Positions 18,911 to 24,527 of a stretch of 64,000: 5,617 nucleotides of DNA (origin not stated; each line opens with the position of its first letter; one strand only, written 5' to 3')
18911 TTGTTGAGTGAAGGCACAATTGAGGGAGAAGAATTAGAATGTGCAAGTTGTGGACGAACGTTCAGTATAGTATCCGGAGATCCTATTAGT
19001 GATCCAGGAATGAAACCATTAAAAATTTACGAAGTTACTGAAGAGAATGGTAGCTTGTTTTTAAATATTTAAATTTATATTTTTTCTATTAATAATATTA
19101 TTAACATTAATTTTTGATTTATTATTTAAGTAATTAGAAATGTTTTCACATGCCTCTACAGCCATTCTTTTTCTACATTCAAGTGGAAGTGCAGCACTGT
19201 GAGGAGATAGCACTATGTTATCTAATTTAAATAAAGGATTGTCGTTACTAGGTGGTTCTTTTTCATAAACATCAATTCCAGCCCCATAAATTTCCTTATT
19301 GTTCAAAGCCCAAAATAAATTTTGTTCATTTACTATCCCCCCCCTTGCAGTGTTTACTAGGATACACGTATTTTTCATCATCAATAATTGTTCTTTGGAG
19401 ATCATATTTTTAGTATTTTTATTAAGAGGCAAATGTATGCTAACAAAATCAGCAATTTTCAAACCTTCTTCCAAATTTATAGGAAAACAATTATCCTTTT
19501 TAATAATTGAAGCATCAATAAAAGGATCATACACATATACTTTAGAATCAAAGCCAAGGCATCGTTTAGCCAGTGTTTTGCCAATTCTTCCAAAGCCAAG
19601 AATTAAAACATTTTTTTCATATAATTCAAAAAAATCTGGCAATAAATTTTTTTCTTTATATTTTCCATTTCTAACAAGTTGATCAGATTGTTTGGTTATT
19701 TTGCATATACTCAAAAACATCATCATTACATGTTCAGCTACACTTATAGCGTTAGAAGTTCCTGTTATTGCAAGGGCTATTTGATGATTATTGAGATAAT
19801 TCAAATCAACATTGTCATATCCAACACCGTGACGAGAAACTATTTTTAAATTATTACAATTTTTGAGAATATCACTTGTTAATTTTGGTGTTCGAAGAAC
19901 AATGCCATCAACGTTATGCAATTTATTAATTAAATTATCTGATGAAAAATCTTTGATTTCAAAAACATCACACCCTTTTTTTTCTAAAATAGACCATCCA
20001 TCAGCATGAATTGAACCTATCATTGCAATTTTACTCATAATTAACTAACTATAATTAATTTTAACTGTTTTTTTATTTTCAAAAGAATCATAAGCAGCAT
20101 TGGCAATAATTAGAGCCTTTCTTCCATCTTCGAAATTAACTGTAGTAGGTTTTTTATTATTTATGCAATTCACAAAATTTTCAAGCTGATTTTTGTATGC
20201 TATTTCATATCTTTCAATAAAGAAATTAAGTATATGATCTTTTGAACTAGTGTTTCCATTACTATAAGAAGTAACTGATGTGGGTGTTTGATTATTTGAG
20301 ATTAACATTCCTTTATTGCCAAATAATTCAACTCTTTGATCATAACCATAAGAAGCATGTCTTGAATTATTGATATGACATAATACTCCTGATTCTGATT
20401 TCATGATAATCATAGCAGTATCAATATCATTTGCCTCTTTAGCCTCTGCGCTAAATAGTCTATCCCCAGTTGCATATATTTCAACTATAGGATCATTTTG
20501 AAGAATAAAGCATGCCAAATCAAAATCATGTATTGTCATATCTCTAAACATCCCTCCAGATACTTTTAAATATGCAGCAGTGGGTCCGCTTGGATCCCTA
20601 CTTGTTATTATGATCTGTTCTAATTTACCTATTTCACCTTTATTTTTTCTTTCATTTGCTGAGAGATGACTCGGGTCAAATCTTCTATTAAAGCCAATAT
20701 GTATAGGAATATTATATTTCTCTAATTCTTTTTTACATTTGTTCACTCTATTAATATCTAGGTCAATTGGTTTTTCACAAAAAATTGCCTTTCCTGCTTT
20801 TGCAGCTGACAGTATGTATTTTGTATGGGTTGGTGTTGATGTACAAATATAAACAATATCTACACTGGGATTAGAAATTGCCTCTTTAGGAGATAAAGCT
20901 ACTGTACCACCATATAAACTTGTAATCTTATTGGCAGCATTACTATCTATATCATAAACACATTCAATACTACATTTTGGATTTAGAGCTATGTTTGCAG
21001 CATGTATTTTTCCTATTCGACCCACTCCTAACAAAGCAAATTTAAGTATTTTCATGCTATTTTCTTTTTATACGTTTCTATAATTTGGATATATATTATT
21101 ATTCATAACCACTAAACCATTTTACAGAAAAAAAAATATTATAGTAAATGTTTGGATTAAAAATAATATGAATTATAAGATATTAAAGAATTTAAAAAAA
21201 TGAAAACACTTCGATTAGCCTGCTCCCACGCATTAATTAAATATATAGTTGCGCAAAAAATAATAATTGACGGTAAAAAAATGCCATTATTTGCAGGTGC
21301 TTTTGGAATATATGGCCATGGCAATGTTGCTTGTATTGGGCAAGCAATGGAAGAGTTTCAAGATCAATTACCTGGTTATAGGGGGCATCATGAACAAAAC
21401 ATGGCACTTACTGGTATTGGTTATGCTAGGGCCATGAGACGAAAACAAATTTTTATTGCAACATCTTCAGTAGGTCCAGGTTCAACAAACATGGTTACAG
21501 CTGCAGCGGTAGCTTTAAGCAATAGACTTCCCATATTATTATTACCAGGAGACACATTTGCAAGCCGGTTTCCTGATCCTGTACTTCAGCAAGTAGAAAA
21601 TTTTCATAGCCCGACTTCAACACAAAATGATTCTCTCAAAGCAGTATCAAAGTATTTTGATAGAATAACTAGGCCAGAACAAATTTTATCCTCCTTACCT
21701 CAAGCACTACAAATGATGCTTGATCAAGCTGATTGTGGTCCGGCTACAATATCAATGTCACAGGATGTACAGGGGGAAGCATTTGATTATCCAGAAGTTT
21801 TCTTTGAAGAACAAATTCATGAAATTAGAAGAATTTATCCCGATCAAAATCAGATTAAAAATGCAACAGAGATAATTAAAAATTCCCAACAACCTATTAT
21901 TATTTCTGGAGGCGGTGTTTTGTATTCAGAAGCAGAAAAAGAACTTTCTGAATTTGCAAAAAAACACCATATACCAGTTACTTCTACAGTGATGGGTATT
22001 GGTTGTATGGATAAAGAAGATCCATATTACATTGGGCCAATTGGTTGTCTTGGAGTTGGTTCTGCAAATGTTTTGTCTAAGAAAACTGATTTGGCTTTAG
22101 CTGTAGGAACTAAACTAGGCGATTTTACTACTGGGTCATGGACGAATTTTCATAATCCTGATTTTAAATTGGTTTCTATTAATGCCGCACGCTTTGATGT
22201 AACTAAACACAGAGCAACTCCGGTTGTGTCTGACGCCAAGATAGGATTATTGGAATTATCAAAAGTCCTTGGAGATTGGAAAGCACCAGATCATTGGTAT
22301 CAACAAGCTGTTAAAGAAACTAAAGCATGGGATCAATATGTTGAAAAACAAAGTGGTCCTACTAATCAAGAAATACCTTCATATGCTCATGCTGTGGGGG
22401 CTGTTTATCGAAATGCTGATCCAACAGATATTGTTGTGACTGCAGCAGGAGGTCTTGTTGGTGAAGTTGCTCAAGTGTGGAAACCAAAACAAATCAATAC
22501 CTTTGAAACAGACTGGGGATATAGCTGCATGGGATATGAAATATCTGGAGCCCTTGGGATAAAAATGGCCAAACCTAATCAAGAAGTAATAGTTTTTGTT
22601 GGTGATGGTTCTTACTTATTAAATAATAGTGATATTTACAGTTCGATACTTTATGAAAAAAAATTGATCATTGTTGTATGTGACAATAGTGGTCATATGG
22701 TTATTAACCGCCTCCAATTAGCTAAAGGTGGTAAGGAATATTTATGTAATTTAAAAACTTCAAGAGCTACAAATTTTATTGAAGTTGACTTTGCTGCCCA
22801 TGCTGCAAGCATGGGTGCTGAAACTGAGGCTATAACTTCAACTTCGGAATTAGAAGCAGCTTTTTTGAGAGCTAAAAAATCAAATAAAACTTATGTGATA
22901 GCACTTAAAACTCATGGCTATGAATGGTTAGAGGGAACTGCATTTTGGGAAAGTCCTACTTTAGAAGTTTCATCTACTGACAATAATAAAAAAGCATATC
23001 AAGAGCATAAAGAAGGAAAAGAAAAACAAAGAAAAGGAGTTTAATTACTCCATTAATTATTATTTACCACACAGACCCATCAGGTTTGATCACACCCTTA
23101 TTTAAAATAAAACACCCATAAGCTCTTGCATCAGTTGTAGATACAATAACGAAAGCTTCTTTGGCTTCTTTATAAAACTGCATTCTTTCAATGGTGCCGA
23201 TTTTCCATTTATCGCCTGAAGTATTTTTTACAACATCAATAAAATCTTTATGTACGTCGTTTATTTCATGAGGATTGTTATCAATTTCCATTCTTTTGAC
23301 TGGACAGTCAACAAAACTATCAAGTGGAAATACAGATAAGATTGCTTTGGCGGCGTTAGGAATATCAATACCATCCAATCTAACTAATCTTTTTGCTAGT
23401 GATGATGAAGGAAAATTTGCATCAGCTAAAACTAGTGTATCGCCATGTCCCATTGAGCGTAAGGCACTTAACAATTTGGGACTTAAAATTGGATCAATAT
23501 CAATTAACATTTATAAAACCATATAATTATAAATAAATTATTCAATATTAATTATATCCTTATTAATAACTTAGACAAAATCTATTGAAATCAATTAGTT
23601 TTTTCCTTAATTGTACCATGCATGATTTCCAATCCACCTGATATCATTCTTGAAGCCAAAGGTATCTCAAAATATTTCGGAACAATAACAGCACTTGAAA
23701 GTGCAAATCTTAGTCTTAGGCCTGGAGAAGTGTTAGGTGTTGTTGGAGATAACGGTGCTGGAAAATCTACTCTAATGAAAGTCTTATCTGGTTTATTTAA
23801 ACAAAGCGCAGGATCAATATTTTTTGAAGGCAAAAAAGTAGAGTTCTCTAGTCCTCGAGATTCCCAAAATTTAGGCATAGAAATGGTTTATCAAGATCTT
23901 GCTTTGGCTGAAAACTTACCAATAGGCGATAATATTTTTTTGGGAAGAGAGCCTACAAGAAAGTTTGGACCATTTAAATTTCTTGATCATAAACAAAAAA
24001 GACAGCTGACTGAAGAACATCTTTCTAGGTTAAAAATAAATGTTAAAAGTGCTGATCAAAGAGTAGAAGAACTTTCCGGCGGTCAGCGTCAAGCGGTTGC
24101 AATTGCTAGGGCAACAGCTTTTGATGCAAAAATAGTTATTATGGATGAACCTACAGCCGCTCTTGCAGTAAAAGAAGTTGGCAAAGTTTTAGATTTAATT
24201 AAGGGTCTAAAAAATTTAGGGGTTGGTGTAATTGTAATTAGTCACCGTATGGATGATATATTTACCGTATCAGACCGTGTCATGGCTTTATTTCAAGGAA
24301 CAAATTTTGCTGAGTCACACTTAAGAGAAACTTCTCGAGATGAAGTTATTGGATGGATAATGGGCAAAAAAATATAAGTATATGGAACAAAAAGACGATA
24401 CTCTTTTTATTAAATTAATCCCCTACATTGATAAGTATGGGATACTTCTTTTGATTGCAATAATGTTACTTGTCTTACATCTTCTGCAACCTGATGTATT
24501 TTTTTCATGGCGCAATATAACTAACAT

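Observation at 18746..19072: Rieske-fold mini-protein in which both histidine ligands appear replaced by cysteine (CxC...CxxC)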

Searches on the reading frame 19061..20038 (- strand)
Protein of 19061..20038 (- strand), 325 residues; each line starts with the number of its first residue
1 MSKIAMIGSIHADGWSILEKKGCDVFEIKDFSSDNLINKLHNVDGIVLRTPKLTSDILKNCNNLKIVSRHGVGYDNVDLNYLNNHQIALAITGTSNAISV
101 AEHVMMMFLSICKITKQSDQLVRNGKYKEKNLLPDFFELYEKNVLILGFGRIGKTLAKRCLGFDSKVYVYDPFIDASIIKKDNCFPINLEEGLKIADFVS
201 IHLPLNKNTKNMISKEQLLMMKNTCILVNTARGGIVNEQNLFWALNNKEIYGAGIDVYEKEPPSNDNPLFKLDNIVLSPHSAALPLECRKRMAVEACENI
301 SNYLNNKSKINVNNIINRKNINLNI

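Call 12: search_protein_families(library=pfam, proteins=[window:19061-20038:-], max_evalue=0.00001)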
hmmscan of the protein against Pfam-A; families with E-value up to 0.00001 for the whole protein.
window:19061-20038:- (325 aa): 2 families
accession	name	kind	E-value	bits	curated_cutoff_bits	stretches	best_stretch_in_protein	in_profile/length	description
PF02826.25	2-Hacid_dh_C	-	1.1e-52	178.4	25.1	1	105-282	1-178/178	D-isomer specific 2-hydroxyacid dehydrogenase, NAD binding domain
PF00389.36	2-Hacid_dh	-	5e-26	91.4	24.6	1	4-312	1-132/134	D-isomer specific 2-hydroxyacid dehydrogenase, catalytic domain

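Call 24: search_protein_families(library=ncbifam, proteins=[window:19061-20038:-], max_evalue=1e-10)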
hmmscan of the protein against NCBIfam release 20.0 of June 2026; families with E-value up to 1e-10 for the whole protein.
window:19061-20038:- (325 aa): 21 families
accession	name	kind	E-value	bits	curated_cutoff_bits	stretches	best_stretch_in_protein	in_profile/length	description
TIGR01327.1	PGDH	equivalog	3.5e-79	267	454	1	4-315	2-312/525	phosphoglycerate dehydrogenase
NF009714.1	PRK13243.1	equivalog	6.9e-60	203.1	455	1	23-318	25-324/332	glyoxylate reductase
NF005069.0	PRK06487.1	equivalog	5.1e-53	180.2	448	1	32-312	38-319/320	2-hydroxyacid dehydrogenase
NF006263.0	PRK08410.1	equivalog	1.1e-52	179.4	389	1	31-307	31-310/311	D-2-hydroxyacid dehydrogenase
NF011938.0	PRK15409.1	equivalog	7.8e-52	176.3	492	1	23-314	23-319/324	glyoxylate/hydroxypyruvate reductase GhrB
NF008759.0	PRK11790.1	equivalog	1.4e-47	162.3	404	1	3-315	13-328/410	phosphoglycerate dehydrogenase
NF005750.0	PRK07574.1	equivalog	1.3e-45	156.1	329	1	33-316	81-369/386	NAD-dependent formate dehydrogenase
NF041369.1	Dhydh_Halo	equivalog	3.3e-37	128.3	400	1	71-308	63-299/305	D-2-hydroxyacid dehydrogenase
NF005387.0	PRK06932.1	equivalog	1.5e-35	122.7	492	1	27-306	29-312/314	2-hydroxyacid dehydrogenase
NF005027.0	PRK06436.1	equivalog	1.1e-32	113.4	261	1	62-318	48-290/303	2-hydroxyacid dehydrogenase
NF000492.1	vanH_gen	exception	3.3e-30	105.2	540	1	63-261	66-255/312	D-lactate dehydrogenase VanH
NF006374.0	PRK08605.1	subfamily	1.2e-28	100.1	356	1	29-263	32-268/332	D-lactate dehydrogenase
NF001309.0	PRK00257.1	equivalog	9e-28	97.3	434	1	137-316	112-290/379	4-phosphoerythronate dehydrogenase PdxB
NF000004.1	vanH-D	exception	7.5e-27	94.3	550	1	63-261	72-261/323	D-lactate dehydrogenase VanH-D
NF009127.0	PRK12480.1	equivalog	1.4e-26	93.3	579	1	19-262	22-265/330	D-lactate dehydrogenase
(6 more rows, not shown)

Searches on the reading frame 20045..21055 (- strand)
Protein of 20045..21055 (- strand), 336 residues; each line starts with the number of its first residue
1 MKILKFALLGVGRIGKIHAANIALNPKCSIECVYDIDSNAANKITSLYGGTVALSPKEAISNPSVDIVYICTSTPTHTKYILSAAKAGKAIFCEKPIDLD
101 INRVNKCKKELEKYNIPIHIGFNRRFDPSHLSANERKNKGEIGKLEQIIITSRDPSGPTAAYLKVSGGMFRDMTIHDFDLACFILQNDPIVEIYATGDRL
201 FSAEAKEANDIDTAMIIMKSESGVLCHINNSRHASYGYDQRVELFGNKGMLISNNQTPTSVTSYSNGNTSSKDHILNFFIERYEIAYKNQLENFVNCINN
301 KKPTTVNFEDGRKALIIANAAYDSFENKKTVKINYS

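Call 12: search_protein_families(library=pfam, proteins=[window:20045-21055:-], max_evalue=0.00001)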
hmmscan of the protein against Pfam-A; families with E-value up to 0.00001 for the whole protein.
window:20045-21055:- (336 aa): 3 families
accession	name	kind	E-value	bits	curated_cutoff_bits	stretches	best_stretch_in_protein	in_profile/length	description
PF22725.1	GFO_IDH_MocA_C3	-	1.6e-22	80.2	27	1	133-251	4-123/124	GFO/IDH/MocA C-terminal domain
PF01408.29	GFO_IDH_MocA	-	1.9e-20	74.2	24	1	4-121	1-119/120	Oxidoreductase family, NAD-binding Rossmann fold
PF02894.22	GFO_IDH_MocA_C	-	2.7e-20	73.6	22.9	1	139-333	6-218/218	Oxidoreductase family, C-terminal alpha/beta domain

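Call 24: search_protein_families(library=ncbifam, proteins=[window:20045-21055:-], max_evalue=1e-10)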
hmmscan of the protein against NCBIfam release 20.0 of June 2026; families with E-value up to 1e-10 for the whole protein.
window:20045-21055:- (336 aa): 6 families
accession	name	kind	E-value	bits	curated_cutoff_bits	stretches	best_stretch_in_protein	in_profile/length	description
TIGR04380.1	myo_inos_iolG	equivalog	6.1e-117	390.2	355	1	4-332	2-330/330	inositol 2-dehydrogenase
NF052679.1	InsChiInosDhIolG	equivalog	1.2e-30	106.7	540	1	4-333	3-327/343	bifunctional inositol 2-dehydrogenase/D-chiro-inositol 1-dehydrogenase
NF040723.1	UDP-GlcNAcDh_Arch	equivalog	1.8e-27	96.7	450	1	4-324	1-300/302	UDP-N-acetylglucosamine 3-dehydrogenase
NF041392.1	XylDh_Gfo6_Halo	equivalog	1.1e-18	67.1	350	1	4-333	17-350/350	D-xylose 1-dehydrogenase Gfo6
NF052479.1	LevoglcsnDh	equivalog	1.3e-18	66.9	650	1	1-187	1-204/386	levoglucosan dehydrogenase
NF058563.1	BT_2159_fam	equivalog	1e-11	44.5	650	1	5-183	2-181/350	disaccharide 3-dehydrogenase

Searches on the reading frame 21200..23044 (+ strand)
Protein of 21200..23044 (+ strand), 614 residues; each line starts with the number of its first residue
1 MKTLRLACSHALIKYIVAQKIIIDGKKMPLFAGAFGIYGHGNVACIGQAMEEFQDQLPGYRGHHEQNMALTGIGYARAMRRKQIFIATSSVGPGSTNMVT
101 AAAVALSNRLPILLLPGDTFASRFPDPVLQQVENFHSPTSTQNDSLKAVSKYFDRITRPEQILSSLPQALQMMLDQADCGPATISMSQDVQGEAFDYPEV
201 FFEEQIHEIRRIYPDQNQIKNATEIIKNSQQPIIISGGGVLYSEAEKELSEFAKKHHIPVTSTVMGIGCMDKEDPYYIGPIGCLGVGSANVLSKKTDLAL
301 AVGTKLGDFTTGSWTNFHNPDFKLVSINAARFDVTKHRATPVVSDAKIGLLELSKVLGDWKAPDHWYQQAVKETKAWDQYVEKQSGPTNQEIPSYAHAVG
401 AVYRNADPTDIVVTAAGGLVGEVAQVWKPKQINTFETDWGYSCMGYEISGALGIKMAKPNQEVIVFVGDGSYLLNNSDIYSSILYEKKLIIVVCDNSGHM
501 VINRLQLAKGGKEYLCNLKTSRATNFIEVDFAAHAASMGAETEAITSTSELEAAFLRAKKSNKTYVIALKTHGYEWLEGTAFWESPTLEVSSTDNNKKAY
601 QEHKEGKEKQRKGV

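Call 12: search_protein_families(library=pfam, proteins=[window:21200-23044:+], max_evalue=0.00001)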
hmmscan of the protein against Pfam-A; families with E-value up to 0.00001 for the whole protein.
window:21200-23044:+ (614 aa): 3 families
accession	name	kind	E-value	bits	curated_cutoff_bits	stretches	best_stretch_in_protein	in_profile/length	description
PF00205.28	TPP_enzyme_M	-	1e-32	113.2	30.4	1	219-350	1-134/137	Thiamine pyrophosphate enzyme, central domain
PF02775.26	TPP_enzyme_C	-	1.2e-27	97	21.9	1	417-567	3-149/151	Thiamine pyrophosphate enzyme, C-terminal TPP binding domain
PF02776.23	TPP_enzyme_N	-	1.5e-09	38.1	26.8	1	34-125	19-106/119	Thiamine pyrophosphate enzyme, N-terminal TPP binding domain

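Call 24: search_protein_families(library=ncbifam, proteins=[window:21200-23044:+], max_evalue=1e-10)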
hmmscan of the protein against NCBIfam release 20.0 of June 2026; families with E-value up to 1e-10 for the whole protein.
window:21200-23044:+ (614 aa): 49 families (the best 25 are shown)
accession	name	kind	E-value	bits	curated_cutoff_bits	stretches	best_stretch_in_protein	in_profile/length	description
TIGR04377.1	myo_inos_iolD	equivalog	2.8e-234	779.3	715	1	5-612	1-616/616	3D-(3,5/4)-trihydroxycyclohexane-1,2-dione acylhydrolase (decyclizing)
TIGR00118.1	acolac_lg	equivalog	3.8e-63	213.8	538.35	1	41-570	25-533/557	biosynthetic-type acetolactate synthase large subunit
NF004710.0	PRK06048.1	equivalog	1.7e-62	211.7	976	1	35-571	27-537/561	acetolactate synthase large subunit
NF004919.0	PRK06276.1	equivalog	2.8e-59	200.9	866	1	57-574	39-541/582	acetolactate synthase large subunit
NF006524.0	PRK08978.1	equivalog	1.9e-57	194.8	738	1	60-568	42-521/548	acetolactate synthase 2 catalytic subunit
NF006187.0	PRK08322.1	equivalog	1.8e-52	178.5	509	1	35-569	21-526/548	acetolactate synthase large subunit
NF005651.0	PRK07418.1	subfamily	2.4e-51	174.7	942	1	54-569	58-557/617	acetolactate synthase large subunit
NF005039.0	PRK06456.1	equivalog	2.8e-50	171.4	868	1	18-569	4-542/572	acetolactate synthase large subunit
NF006052.0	PRK08199.1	subfamily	3.6e-50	170.8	539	1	22-572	14-538/559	thiamine pyrophosphate protein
NF006016.1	PRK08155.1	equivalog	8.8e-49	166.4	870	1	63-555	48-516/554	acetolactate synthase large subunit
NF006319.0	PRK08527.1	equivalog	7.8e-48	163.2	905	1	63-575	49-542/565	acetolactate synthase large subunit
NF005584.0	PRK07282.1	equivalog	1.1e-47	162.9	970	1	38-503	31-479/566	acetolactate synthase large subunit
NF005228.0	PRK06725.1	equivalog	1.3e-46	159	991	1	40-480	39-461/571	acetolactate synthase large subunit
NF005824.0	PRK07710.1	equivalog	2.3e-45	155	976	1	52-545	50-527/573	acetolactate synthase large subunit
NF006122.0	PRK08266.1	subfamily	5.4e-45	153.9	571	1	34-571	22-524/543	hypothetical protein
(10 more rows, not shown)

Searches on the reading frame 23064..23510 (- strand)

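Call 12: search_protein_families(library=pfam, proteins=[window:23064-23510:-], max_evalue=0.00001)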
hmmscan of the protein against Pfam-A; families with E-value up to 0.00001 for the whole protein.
window:23064-23510:- (148 aa): 1 family
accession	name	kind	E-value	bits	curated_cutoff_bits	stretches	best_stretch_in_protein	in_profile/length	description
PF05025.18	RbsD_FucU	-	5.4e-36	124.5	25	1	5-141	3-138/138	RbsD / FucU transport protein family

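Call 24: search_protein_families(library=ncbifam, proteins=[window:23064-23510:-], max_evalue=1e-10)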
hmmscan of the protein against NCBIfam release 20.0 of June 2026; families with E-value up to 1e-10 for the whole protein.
window:23064-23510:- (148 aa): 1 family
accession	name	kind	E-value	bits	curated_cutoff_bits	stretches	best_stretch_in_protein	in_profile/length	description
NF011949.0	PRK15420.1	equivalog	6.9e-26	91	141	1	1-141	1-139/140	L-fucose mutarotase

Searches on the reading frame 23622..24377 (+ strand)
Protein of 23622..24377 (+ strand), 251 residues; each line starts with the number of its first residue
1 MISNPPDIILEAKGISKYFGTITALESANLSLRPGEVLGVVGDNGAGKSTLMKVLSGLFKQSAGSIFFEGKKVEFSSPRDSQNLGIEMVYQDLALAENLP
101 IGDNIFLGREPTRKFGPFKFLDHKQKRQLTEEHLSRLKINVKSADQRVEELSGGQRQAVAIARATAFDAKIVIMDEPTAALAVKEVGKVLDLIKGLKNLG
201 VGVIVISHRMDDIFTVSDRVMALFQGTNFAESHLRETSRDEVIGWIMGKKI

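Call 12: search_protein_families(library=pfam, proteins=[window:23622-24377:+], max_evalue=0.00001)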
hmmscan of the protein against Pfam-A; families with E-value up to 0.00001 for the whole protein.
window:23622-24377:+ (251 aa): 3 families
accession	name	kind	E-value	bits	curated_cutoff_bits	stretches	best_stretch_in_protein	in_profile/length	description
PF00005.33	ABC_tran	-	1.1e-31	110.7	25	1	25-179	1-137/137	ABC transporter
PF13304.12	AAA_21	-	3.5e-08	34.3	27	0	39-81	3-57/304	AAA domain, putative AbiEii toxin, Type IV TA system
PF02463.25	SMC_N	-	6.2e-08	32.8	40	1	37-225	26-213/220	RecF/RecN/SMC N terminal domain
